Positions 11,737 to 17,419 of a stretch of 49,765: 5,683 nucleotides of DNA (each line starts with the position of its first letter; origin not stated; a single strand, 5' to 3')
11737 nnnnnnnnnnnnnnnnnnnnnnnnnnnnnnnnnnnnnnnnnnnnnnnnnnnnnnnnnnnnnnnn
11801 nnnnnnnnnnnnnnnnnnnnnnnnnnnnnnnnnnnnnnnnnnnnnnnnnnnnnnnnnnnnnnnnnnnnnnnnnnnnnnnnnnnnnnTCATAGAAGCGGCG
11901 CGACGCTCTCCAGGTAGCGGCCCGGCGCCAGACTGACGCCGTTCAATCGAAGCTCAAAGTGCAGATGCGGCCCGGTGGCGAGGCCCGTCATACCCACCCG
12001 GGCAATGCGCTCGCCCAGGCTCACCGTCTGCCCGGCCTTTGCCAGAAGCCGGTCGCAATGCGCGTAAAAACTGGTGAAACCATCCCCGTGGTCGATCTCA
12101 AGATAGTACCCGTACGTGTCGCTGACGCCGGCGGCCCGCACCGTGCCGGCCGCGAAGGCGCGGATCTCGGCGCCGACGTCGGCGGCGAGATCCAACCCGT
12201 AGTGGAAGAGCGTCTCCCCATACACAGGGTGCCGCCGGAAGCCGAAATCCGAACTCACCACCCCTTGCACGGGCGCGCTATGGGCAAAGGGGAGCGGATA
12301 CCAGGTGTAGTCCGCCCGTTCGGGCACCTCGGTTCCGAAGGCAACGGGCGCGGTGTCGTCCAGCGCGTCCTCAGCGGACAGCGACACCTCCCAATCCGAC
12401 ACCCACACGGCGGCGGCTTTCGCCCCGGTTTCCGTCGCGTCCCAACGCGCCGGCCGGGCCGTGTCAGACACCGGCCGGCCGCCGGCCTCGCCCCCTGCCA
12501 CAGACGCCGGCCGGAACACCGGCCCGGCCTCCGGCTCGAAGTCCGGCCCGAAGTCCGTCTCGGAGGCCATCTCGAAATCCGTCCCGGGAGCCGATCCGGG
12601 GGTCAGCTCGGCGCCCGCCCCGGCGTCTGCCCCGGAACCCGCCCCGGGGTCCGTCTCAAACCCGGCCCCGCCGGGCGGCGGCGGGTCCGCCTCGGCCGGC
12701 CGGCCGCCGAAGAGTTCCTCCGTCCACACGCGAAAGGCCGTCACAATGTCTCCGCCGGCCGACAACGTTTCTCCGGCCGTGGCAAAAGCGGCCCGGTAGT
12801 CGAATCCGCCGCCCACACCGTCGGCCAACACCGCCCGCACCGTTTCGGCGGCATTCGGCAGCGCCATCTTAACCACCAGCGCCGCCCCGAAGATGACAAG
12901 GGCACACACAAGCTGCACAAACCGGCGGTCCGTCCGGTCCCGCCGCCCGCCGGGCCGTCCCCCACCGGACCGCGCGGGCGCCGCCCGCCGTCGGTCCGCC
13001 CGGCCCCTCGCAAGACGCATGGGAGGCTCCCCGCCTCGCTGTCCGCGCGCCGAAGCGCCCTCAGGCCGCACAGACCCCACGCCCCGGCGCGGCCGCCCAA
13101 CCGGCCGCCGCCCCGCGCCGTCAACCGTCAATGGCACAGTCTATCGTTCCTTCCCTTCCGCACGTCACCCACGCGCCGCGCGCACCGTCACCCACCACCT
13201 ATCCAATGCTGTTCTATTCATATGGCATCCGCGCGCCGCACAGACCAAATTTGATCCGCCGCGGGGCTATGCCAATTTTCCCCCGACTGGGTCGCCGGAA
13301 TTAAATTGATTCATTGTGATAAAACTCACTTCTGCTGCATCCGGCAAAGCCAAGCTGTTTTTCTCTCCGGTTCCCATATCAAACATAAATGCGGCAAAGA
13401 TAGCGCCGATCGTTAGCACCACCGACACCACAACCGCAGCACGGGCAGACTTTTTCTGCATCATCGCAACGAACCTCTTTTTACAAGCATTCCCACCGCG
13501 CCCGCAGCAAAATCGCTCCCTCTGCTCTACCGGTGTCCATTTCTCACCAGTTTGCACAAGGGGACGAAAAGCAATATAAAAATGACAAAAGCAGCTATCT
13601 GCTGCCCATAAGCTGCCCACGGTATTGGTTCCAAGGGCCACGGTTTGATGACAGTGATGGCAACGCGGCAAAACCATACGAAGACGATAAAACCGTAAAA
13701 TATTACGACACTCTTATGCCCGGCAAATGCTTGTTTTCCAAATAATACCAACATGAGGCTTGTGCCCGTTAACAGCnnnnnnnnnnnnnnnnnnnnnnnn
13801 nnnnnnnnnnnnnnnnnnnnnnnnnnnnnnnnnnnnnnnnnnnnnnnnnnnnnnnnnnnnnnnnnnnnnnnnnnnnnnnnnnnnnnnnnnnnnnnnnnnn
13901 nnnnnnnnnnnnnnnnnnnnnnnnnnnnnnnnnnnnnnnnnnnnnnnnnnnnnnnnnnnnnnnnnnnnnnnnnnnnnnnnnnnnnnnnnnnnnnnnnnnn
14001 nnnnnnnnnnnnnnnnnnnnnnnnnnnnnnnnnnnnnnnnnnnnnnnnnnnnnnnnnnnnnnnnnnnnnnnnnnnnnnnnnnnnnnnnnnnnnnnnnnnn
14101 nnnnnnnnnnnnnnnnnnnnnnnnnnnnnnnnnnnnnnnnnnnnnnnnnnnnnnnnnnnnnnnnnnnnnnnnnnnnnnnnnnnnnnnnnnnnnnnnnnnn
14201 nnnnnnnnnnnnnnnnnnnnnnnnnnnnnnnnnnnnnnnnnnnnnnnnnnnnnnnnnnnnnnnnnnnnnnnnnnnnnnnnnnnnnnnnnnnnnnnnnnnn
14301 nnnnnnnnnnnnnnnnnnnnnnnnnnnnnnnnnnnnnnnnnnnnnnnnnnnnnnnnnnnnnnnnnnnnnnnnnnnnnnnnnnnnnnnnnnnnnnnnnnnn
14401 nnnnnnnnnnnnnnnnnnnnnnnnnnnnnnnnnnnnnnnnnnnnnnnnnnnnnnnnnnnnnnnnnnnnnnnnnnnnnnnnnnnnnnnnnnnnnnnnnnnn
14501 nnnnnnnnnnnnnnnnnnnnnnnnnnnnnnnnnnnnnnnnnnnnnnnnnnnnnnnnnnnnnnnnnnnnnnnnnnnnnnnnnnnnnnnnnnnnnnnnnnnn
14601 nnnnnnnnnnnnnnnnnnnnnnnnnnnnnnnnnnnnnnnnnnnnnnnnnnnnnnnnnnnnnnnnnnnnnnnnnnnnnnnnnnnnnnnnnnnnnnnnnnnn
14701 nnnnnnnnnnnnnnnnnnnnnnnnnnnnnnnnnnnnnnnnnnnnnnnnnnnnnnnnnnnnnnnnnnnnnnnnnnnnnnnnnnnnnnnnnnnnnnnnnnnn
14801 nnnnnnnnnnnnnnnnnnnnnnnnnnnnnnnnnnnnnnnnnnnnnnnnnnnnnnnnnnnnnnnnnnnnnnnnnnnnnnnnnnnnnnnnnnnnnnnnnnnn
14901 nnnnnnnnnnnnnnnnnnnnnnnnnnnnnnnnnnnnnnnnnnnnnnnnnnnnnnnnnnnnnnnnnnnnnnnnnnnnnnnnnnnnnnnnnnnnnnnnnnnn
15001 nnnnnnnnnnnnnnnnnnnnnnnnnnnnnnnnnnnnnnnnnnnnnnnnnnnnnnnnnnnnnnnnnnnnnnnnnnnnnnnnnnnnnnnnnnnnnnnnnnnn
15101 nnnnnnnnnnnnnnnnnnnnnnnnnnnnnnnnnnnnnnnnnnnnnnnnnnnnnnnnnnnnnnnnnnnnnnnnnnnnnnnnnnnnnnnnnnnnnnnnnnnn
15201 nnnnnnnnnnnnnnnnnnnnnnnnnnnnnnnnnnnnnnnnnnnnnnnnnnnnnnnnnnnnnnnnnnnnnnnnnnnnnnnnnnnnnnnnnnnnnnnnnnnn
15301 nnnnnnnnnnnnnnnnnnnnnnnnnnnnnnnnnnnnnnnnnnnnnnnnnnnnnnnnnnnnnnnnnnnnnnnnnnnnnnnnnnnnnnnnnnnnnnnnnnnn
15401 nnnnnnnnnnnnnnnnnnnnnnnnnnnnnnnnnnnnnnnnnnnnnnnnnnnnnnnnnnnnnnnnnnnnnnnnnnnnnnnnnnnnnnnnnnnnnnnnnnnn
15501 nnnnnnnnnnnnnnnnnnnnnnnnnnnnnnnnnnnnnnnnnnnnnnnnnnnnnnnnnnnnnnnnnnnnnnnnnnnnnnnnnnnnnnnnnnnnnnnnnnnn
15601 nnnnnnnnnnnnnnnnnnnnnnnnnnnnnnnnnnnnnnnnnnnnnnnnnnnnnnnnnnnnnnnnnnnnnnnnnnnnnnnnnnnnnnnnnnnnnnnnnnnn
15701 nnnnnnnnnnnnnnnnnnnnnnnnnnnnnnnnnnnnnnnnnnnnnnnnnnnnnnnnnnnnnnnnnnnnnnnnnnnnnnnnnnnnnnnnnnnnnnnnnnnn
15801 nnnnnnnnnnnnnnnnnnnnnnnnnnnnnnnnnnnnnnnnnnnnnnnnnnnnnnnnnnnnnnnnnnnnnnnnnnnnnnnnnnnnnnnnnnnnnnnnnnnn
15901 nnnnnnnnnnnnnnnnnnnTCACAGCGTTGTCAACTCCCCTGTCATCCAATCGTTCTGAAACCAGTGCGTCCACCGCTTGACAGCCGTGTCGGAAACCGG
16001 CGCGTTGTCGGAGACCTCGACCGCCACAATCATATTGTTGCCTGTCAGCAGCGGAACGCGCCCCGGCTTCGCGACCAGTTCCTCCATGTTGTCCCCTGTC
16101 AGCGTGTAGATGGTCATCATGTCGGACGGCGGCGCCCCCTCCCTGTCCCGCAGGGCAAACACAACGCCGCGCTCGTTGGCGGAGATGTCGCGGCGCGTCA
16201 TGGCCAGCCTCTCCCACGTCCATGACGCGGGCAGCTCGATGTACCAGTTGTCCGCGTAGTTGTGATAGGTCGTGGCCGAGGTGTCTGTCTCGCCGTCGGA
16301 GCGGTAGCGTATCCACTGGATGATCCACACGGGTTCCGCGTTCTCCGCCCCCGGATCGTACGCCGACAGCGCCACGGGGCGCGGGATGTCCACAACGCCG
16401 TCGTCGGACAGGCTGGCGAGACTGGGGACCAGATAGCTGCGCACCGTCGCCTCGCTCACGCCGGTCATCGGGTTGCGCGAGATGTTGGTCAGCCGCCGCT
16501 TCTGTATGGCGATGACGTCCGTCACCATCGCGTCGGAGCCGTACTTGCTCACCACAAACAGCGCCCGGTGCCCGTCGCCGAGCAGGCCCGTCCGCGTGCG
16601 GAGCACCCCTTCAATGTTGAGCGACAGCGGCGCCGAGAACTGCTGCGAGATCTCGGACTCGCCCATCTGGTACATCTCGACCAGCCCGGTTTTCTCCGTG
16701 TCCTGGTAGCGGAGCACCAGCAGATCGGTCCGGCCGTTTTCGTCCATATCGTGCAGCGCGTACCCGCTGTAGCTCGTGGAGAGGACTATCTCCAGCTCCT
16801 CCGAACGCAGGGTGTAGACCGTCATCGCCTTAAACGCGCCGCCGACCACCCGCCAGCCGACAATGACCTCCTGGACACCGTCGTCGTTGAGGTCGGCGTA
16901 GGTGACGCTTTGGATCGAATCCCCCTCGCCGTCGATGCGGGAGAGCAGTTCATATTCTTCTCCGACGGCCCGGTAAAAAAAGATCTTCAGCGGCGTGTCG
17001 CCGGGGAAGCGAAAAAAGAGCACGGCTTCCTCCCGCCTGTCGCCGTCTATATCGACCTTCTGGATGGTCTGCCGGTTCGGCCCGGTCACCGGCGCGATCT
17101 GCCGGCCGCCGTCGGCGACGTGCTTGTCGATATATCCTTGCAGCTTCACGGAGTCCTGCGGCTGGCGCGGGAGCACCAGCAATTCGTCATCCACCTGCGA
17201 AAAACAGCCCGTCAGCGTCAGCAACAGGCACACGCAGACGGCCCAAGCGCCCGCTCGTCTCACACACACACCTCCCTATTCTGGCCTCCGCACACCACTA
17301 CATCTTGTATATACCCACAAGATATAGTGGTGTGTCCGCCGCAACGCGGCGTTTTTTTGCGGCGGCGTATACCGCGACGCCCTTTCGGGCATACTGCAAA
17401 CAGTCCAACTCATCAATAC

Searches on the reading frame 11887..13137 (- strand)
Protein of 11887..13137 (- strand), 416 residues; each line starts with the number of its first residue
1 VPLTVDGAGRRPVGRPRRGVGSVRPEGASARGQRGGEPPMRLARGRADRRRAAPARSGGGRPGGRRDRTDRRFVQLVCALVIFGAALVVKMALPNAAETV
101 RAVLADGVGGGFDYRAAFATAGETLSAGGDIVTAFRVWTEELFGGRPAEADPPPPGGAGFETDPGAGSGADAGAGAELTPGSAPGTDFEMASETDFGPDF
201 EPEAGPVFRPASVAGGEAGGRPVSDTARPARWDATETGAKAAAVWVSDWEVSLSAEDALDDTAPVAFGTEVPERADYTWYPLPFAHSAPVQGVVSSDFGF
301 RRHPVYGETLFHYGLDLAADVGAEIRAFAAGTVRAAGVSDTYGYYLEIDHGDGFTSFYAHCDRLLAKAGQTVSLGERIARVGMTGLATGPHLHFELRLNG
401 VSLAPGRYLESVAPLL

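Call 53: search_protein_families(library=pfam, proteins=[window:11887-13137:-], max_evalue=0.0001)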
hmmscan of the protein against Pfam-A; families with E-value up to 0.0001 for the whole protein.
window:11887-13137:- (416 aa): 1 family
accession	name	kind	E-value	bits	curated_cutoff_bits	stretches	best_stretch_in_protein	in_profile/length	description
PF01551.29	Peptidase_M23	-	2.6e-29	101.7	28.7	1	311-405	2-96/96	Peptidase family M23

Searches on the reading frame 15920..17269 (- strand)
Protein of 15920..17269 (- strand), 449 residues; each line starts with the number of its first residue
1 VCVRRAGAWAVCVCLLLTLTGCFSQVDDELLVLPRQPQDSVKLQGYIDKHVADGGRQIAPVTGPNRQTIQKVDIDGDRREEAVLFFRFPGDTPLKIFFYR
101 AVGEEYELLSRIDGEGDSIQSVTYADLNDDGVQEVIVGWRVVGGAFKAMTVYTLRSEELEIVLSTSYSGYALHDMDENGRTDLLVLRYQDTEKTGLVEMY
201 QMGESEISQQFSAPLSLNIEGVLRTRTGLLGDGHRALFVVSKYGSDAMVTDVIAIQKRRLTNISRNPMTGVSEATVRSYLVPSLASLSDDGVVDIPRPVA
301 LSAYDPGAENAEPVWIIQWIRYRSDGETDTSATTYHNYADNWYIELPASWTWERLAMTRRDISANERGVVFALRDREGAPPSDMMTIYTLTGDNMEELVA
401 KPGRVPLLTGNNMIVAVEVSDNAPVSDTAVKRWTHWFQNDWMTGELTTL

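Call 53: search_protein_families(library=pfam, proteins=[window:15920-17269:-], max_evalue=0.0001)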
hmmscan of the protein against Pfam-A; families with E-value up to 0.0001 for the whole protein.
window:15920-17269:- (449 aa): 1 family
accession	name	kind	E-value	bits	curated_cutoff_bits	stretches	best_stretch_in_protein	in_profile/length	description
PF13517.12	FG-GAP_3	-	2.9e-08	34.6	26.9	0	73-137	1-61/61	FG-GAP-like repeat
